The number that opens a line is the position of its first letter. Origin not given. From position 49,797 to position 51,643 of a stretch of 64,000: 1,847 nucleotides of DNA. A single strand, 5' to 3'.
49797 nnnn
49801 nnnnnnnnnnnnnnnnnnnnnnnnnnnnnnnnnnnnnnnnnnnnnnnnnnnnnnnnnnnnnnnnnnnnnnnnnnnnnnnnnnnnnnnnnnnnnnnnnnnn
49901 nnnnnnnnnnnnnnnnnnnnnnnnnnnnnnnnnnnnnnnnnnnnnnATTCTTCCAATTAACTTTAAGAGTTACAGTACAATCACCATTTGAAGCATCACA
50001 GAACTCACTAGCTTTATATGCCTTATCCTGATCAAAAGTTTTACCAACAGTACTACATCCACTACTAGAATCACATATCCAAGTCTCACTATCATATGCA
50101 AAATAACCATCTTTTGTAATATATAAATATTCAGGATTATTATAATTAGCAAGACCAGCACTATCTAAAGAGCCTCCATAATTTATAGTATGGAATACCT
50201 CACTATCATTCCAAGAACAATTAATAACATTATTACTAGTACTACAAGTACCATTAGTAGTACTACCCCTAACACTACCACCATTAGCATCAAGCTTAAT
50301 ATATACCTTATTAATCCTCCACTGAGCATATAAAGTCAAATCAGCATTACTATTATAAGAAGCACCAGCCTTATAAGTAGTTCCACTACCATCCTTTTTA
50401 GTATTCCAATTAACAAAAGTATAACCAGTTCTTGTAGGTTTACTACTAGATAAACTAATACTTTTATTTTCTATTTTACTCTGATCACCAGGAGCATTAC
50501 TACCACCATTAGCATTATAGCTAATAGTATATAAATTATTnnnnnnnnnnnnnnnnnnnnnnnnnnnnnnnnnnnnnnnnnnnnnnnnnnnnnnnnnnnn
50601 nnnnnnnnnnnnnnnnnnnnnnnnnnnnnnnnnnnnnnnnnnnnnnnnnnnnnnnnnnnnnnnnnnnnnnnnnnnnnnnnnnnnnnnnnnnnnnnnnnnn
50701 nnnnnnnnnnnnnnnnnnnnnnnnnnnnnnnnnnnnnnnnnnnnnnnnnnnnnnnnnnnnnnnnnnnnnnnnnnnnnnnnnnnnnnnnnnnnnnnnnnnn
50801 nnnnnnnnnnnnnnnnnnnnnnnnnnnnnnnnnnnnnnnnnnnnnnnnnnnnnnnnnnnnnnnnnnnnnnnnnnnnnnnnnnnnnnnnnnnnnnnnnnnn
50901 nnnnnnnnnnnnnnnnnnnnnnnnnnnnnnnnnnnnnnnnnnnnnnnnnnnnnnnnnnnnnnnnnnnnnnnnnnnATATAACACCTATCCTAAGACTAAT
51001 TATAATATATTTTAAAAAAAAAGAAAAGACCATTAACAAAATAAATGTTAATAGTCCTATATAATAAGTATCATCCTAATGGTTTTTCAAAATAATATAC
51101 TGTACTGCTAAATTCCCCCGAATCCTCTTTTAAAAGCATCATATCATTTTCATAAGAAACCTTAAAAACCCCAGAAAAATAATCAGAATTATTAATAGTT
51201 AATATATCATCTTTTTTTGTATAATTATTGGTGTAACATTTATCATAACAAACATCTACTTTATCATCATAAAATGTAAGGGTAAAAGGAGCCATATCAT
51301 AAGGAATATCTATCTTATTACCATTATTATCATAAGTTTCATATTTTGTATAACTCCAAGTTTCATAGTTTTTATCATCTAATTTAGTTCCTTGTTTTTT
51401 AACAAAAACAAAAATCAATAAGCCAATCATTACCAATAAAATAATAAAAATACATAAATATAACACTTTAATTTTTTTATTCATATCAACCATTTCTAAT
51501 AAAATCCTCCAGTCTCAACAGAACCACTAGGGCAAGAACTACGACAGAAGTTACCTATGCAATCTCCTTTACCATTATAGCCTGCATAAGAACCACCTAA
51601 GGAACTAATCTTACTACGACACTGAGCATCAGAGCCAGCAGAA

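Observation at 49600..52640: Novel ~235-aa cysteine-rich module present in three copies across the two pilin-like proteins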

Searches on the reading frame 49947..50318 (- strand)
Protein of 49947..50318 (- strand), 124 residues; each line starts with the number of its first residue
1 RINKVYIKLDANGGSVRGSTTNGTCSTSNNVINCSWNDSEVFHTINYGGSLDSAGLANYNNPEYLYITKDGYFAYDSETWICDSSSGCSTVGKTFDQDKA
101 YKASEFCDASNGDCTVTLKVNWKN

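Call 6: search_protein_families(library=pfam, proteins=[window:49947-50318:-], max_evalue=10)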
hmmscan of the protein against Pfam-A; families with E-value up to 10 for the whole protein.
seq(124 aa): 0 families

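Call 26: search_solved_structures(query=A2, max_evalue=10, show_alignments=2)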
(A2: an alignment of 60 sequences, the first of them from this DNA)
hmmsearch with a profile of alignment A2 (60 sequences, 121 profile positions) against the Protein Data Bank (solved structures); distinct sequences matched with E-value up to 10: 0.

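Call 27: search_protein_families(library=pfam, alignment_id=A2, max_evalue=10)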
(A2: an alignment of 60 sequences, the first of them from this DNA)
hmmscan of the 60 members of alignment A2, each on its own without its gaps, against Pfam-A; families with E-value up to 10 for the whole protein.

A. member 1, seq(124 aa): 0 families

B. families by the number of members that match (of 60 scanned): 23 families
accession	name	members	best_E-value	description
PF09479.16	Flg_new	10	0.021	Listeria-Bacteroides repeat domain (List_Bact_rpt)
PF05380.18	Peptidase_A17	3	0.021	Pao retrotransposon peptidase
PF17161.10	DUF5123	2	0.00015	Domain of unknown function (DUF5123)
PF06079.17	Apyrase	2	0.01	Apyrase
PF02012.26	BNR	2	1.5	BNR/Asp-box repeat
PF09892.16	DUF2119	1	0.009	Uncharacterized protein conserved in archaea (DUF2119)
PF14404.11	Strep_pep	1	0.014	Ribosomally synthesized peptide in Streptomyces species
PF22184.2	CBM_56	1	0.015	Carbohydrate binding module family 56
PF16869.10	CNDH2_M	1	0.027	Condensin II complex subunit CAP-H2 or CNDH2, mid domain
PF25485.1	DUF7908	1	0.032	Domain of unknown function (DUF7908)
PF09113.15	N-glycanase_C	1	0.045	Peptide-N-glycosidase F, C terminal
PF24135.1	DUF7402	1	0.045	Domain of unknown function (DUF7402)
PF14311.12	DUF4379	1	0.047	Probable Treble clef zinc finger domain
PF10106.14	DUF2345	1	0.063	Uncharacterized protein conserved in bacteria (DUF2345)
PF12116.14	SpoIIID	1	0.072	Stage III sporulation protein D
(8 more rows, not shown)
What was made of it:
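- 10 of 60 core members give sub-threshold Pfam Flg_new hits (call 27).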

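Call 36: predict_structure(alignment_id=A2)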
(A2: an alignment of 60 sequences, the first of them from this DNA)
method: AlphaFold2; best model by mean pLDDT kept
length: 124 residues; sequences in the alignment: 60
mean_pLDDT: 95.8   pTM: 0.88
mean pLDDT of the five models: 95.8, 95.4, 95.3, 94.9, 93.5
residues with pLDDT >= 90: 118; 70-90: 6; 50-70: 0; < 50: 0
segments of 3 or more residues with pLDDT < 50: none
pLDDT, mean of each block of 10 residues (from residue 1): 97 95 95 92 98 97 96 95 92 97 98 98 96
secondary structure, 60 per line:
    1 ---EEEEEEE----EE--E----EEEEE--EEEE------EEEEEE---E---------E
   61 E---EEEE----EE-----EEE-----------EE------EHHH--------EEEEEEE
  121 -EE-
elements in order: E4-10 E24-28 E31-34 E41-46 E65-68 E80-82 E114-120
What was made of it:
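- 49947..50318 (-): A: core module (aa 223-346), an expanded Flg_new-type beta-grasp with 6 Cys. AF2 pLDDT 95.8 (call 36).
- AF2 model: pLDDT 95.8, pTM 0.88 (call 36).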

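Call 38: fold_search(model_id=the predicted structure, library=pdb)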
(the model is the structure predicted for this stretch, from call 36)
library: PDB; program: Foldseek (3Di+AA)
matches with E <= 10: 18; with E <= 0.001: 0
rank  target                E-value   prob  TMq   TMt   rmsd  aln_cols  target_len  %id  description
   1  7pv9_A                9.9e-01  0.21  0.35  0.15   4.7       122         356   11  Listeria monocytogene InlB (internalin B) residues 36-392 (internalin domain and B-repeat) (released 2022-01-26)
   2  6to1                  1.6e+00  0.03  0.20  0.07  16.9       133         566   12  Crystal structure of three N-terminal domains of the type V pili tip protein Mfa5 from Porphyromonas gingivalis (released 2020-12-02)
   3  6r7e                  2.0e+00  0.02  0.19  0.16  15.3       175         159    8  N-terminally reversed variant of FimA E. coli with alanine insertion at position 20 (released 2020-05-06)
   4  9qr5                  2.2e+00  0.12  0.33  0.14   5.7       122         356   12  InlB392_V333E: V333E variant of Listeria monocytogenes InlB (internalin B) residues 36-392 (released 2025-11-26)
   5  6trf_A                2.4e+00  0.01  0.15  0.03  12.8       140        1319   11  Chaetomium thermophilum UDP-Glucose Glucosyl Transferase (UGGT) purified from cells treated with kifunensine. (released 2020-01-08)
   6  6vjb                  2.6e+00  0.03  0.20  0.04  10.0       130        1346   16  Crystal structure of a catalytically inactive CXC Chemokine-degrading protease SpyCEP from Streptococcus pyogenes (released 2020-04-15)
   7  6r74                  3.5e+00  0.01  0.19  0.17  15.1       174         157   10  N-terminally reversed variant of FimA E. coli (released 2020-05-06)
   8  1c4p_A                3.9e+00  0.02  0.28  0.26  11.3       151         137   10  BETA DOMAIN OF STREPTOKINASE (released 1999-10-13)
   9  6trt_A                4.1e+00  0.01  0.15  0.03  12.7       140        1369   11  Chaetomium thermophilum UDP-Glucose Glucosyl Transferase (UGGT) double cysteine mutant S180C/T742C. (released 2020-01-08)
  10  5nv4_A                4.7e+00  0.01  0.15  0.03  12.8       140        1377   11  UDP-Glucose Glycoprotein Glucosyltransferase from Chaetomium thermophilum double mutant D611C:G1050C (released 2017-07-26)
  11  2kyw_MODEL_1_A        5.9e+00  0.02  0.21  0.26   8.4       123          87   11  Solution NMR Structure of a domain of adhesion exoprotein from Pediococcus pentosaceus, Northeast Structural G (released 2010-08-04)
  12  5mzo_A                5.9e+00  0.01  0.21  0.03  14.7       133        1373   12  UDP-Glucose Glycoprotein Glucosyltransferase from Chaetomium thermophilum (open conformation) (released 2017-07-26)
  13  5mu1_A                5.9e+00  0.01  0.20  0.03  14.5       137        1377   11  UDP-Glucose Glycoprotein Glucosyltransferase from Chaetomium thermophilum soaked with K2PtI6 (released 2017-07-26)
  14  5n2j_A                6.3e+00  0.01  0.15  0.03  12.7       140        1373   11  UDP-Glucose Glycoprotein Glucosyltransferase from Chaetomium thermophilum (closed form) (released 2017-07-26)
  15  5n2j_B                6.7e+00  0.01  0.15  0.03  12.7       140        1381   11  UDP-Glucose Glycoprotein Glucosyltransferase from Chaetomium thermophilum (closed form) (released 2017-07-26)
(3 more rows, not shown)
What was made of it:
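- On Flg_new / Listeria-Bacteroides repeat (PF09479): Caveats: Foldseek E 0.99 (call 38), and the query is a predicted model.
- Foldseek against the PDB finds nothing significant; the best hit, InlB, has E 0.99 (call 38).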

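Call 49: find_related_loci(query=A5, collection=genome_contigs, flank=6000)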
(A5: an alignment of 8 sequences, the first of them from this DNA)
Query A5 (124 aa) in genome_contigs; peptide patterns used: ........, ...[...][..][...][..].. (x = any residue, [..] = any of these).
95 stretches matched a pattern; 44 encode a relative of the query (tblastn E <= 1e-3); 41 distinct loci.
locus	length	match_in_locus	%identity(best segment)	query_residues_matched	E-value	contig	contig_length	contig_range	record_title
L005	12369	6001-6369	89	1-123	7e-72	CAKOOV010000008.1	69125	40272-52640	MAG: uncultured Bacilli bacterium isolate REFINED_METABAT215_TOP10_CONTIGS_1500_ASSEMBLY_K77_MERGED__Hadza_PheChl_Fiber-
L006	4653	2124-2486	54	1-124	4e-35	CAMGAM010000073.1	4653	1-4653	MAG: uncultured Tenericutes bacterium isolate ERR2020023_bin.12_metaWRAP_v1.3_MAG genome assembly, contig: ERZ10552019.4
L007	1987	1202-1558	50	1-122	4e-31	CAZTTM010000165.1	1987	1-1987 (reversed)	MAG TPA_asm: uncultured Muribaculaceae bacterium isolate binchicken_co354_38 genome assembly, contig: NODE_65638_length_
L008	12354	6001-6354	48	2-123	3e-31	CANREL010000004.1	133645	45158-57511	MAG: uncultured Bacilli bacterium isolate Lapin-024__bin108 genome assembly, contig: Lapin-024__NODE_93_length_133645_co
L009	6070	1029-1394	51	2-122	1e-30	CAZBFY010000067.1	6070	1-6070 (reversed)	MAG TPA_asm: uncultured Mycoplasma sp. isolate SRP313737_co1_58 genome assembly, contig: NODE_18245_length_6070_cov_7.10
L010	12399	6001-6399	46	2-123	5e-29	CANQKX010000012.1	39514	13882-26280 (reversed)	MAG: uncultured Bacilli bacterium isolate Lapin-016__bin29 genome assembly, contig: Lapin-016__NODE_834_length_39514_cov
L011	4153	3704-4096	50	1-123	7e-28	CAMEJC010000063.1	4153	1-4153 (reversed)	MAG: uncultured Tenericutes bacterium isolate SRR15057922_bin.2_metaWRAP_v1.3_MAG genome assembly, contig: ERZ10407413.9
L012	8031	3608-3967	48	1-123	1e-27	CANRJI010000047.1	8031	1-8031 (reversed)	MAG: uncultured Bacilli bacterium isolate Lapin-021__bin10 genome assembly, contig: Lapin-021__NODE_10611_length_8031_co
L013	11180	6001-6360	47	1-123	2e-27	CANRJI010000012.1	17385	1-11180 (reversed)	MAG: uncultured Bacilli bacterium isolate Lapin-021__bin10 genome assembly, contig: Lapin-021__NODE_3688_length_17385_co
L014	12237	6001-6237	63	42-122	2e-27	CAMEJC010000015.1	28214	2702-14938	MAG: uncultured Tenericutes bacterium isolate SRR15057922_bin.2_metaWRAP_v1.3_MAG genome assembly, contig: ERZ10407413.6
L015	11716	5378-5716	47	5-124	4e-25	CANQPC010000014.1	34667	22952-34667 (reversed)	MAG: uncultured Bacilli bacterium isolate Lapin-032__bin43 genome assembly, contig: Lapin-032__NODE_2019_length_34667_co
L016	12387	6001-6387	44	3-124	2e-24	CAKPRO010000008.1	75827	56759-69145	MAG: uncultured Bacilli bacterium isolate REFINED_METABAT215_TOP10_CONTIGS_1500_ASSEMBLY_K77_MERGED__Hadza_MoBio_hadza-E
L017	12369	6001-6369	43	2-122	2e-24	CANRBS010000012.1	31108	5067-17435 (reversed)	MAG: uncultured Bacilli bacterium isolate Lapin-028__bin55 genome assembly, contig: Lapin-028__NODE_1514_length_31108_co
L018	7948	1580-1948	42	2-122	7e-24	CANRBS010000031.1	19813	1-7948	MAG: uncultured Bacilli bacterium isolate Lapin-028__bin55 genome assembly, contig: Lapin-028__NODE_3008_length_19813_co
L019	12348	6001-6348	44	1-123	1e-23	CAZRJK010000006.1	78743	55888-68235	MAG TPA_asm: uncultured Muribaculaceae bacterium isolate SRP278969_co1_369 genome assembly, contig: NODE_171_length_7874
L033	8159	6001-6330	39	4-122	1e-16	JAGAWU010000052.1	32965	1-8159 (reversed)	MAG: Bacilli bacterium isolate RGIG8845 Water_deer_Omasum-1__c207547, whole genome shotgun sequence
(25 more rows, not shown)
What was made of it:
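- Tried and rejected: An 8-sequence subset worked (call 49).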

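Call 68: search_protein_families(library=ncbifam, proteins=[window:49947-50318:-], max_evalue=1)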
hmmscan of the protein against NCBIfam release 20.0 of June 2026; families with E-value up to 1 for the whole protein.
seq(124 aa): 1 family
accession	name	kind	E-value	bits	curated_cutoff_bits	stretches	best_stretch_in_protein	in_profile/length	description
NF000329.2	bla_B2_CphA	exception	0.082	12.5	500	1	31-102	4-74/253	CphA family subclass B2 metallo-beta-lactamase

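Call 85: search_protein_families(library=pfam, proteins=[L017:7-570:+, L017:619-2028:-, L017:2158-2601:+, L017:2588-4291:+, L017:4372-10215:+, L017:10327-12156:+, L033:286-1386:+, L033:2700-4298:-, L033:4446-5087:+, L033:1954-2664:+], max_evalue=0.0001)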
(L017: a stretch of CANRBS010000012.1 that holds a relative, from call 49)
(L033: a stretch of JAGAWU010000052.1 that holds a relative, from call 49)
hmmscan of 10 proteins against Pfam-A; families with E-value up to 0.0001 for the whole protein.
L017:7-570:+ (187 aa): 2 families
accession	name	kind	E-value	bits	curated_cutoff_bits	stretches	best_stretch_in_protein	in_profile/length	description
PF00717.28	Peptidase_S24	-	3.4e-34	117.5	23.3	1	67-181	1-116/116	Peptidase S24-like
PF01726.22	LexA_DNA_bind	-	5.4e-10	39.3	23.7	1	2-47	20-65/65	LexA DNA binding domain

L017:619-2028:- (469 aa): 3 families
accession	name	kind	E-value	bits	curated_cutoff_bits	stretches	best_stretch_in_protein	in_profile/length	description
PF00437.27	T2SSE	-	3.9e-121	404.6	24.9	1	9-389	6-369/370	Type II/IV secretion system protein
PF13173.12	AAA_14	-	1.9e-05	25.1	27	1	145-240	2-88/129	AAA domain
PF13401.12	AAA_22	-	5.2e-05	24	27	0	145-190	5-50/130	AAA domain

L017:2158-2601:+ (147 aa): 1 family
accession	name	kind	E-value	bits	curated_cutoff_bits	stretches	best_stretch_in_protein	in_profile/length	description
PF07963.17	N_methyl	-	1.2e-08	34.6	21.2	1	2-25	3-26/27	Prokaryotic N-terminal methylation motif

L017:2588-4291:+ (567 aa): 3 families
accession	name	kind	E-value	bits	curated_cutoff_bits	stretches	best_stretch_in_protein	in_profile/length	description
PF04073.20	tRNA_edit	-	2e-20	73.6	25.5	1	258-369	2-118/123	Aminoacyl-tRNA editing domain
PF00587.30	tRNA-synt_2b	-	4.9e-19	69.5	29.3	1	94-453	1-179/179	tRNA synthetase class II core domain (G, H, P, S and T)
PF03129.25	HGTP_anticodon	-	2.1e-18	66.7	21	1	469-561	1-93/94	Anticodon binding domain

L017:4372-10215:+ (1947 aa): 4 families
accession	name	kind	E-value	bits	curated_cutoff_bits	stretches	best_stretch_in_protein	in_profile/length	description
PF07699.19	Ephrin_rec_like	-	6.8e-69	227.9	23.1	7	672-707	1-36/48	Tyrosine-protein kinase ephrin type A/B receptor-like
PF07562.20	NCD3G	-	7.7e-47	157.4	38.9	0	1055-1101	9-53/54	Nine Cysteines Domain of family 3 GPCR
PF09479.16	Flg_new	-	3.9e-19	69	27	1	342-409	1-65/65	Listeria-Bacteroides repeat domain (List_Bact_rpt)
PF23091.2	TNFR_ELAPOR1_6th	-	1.9e-14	53.7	33.2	0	1541-1569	9-35/41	ELAPOR1-like, TNF receptor-like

L017:10327-12156:+ (609 aa): 6 families
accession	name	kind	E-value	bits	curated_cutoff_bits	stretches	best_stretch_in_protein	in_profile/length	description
PF08275.17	DNAG_N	-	6e-32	110.9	26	1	149-275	1-126/128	DNA primase catalytic core, N-terminal domain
PF01807.25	Zn_ribbon_DnaG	-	3.6e-31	107.3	24.9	1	36-126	2-95/98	CHC2 zinc finger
PF13155.12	Toprim_2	-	5.4e-16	59.2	22.1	1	287-372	1-88/88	Toprim-like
PF13662.12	Toprim_4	-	2.1e-15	57.1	25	1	285-360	2-84/85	Toprim domain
PF10410.14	DnaB_bind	-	4e-11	43.4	20.6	1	391-445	1-55/56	DnaB-helicase binding domain of primase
PF01751.28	Toprim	-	1.3e-09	38.5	23.1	1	285-350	1-83/96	Toprim domain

L033:286-1386:+ (366 aa): 2 families
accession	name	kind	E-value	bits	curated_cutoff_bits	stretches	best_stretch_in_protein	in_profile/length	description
PF04055.27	Radical_SAM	-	2e-23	83.8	29.5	1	6-174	1-166/166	Radical SAM superfamily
PF06969.22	HemN_C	-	3.6e-08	33.8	24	1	288-345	1-60/67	HemN C-terminal domain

L033:2700-4298:- (532 aa): 1 family
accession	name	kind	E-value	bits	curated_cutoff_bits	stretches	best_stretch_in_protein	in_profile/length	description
PF00437.27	T2SSE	-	1.1e-114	383.4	24.9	1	19-401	6-370/370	Type II/IV secretion system protein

L033:4446-5087:+ (213 aa): 0 families

L033:1954-2664:+ (236 aa): 2 families
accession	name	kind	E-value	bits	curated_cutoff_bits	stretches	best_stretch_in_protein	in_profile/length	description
PF02223.23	Thymidylate_kin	-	3.5e-27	95.7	27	1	24-212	1-172/185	Thymidylate kinase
PF01712.25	dNK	-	1.1e-05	25.7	27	1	22-207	1-171/203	Deoxynucleoside kinase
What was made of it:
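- On Modular type IV pilin: T2SSE ATPases lie next to module proteins in related MAG loci L017 and L033 (call 85).
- Relatives L017 and L033 have T2SSE ATPases adjacent (call 85). T2SSE ATPases lie next to module proteins in relatives (call 85).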

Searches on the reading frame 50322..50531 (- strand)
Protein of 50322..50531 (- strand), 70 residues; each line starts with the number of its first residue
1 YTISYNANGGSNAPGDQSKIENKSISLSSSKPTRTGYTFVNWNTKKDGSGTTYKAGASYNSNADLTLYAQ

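Call 67: search_protein_families(library=pfam, alignment_id=A3, max_evalue=0.001)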
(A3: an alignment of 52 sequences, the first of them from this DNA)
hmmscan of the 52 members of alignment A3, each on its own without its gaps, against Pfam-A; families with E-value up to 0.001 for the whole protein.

A. member 1, seq(70 aa): 1 family
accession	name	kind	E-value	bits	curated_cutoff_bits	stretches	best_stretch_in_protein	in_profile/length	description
PF09479.16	Flg_new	-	1.7e-19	70.1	27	1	1-70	1-65/65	Listeria-Bacteroides repeat domain (List_Bact_rpt)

B. families by the number of members that match (of 52 scanned): 2 families
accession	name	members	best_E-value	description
PF09479.16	Flg_new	52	1.7e-19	Listeria-Bacteroides repeat domain (List_Bact_rpt)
PF18998.6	Flg_new_2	13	2.1e-06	Divergent InlB B-repeat domain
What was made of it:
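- On Flg_new / Listeria-Bacteroides repeat (PF09479): Control: 52 of 52 A3 members are Pfam Flg_new (call 67).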

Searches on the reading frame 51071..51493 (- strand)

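Call 3: search_protein_families(library=pfam, proteins=[window:51071-51493:-], max_evalue=1)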
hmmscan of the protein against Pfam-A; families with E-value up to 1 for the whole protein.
window:51071-51493:- (140 aa): 6 families
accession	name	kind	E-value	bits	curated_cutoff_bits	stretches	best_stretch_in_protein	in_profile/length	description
PF15102.11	TMEM154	-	0.01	16.1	30.3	1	8-78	62-124/153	TMEM154 protein family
PF21976.1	SMIM43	-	0.042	14.3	27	1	10-33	8-31/63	Small integral membrane protein 43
PF17870.6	Insulin_TMD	-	0.046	14.3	33.4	1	15-36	23-44/47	Insulin receptor trans-membrane segment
PF00335.26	Tetraspanin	-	0.088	12.9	32.1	1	13-51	81-116/225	Tetraspanin family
PF12615.13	TraD_N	-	0.12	13.9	25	1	14-78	1-60/92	F sex factor protein N terminal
PF25184.1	YxzE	-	0.12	13.9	40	1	11-58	4-50/65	YxzE-like putative bacteriocin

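Call 68: search_protein_families(library=ncbifam, proteins=[window:51071-51493:-], max_evalue=1)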
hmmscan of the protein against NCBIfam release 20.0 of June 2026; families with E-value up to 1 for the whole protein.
window:51071-51493:- (140 aa): 2 families
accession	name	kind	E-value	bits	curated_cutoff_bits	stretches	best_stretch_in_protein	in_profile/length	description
NF033218.1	anchor_AmaP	equivalog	0.04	13.7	55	1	4-50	1-38/166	alkaline shock response membrane anchor protein AmaP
NF033571.0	motil_scm1_spiro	equivalog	0.048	12.4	150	1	12-74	9-72/401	motility-associated protein Scm1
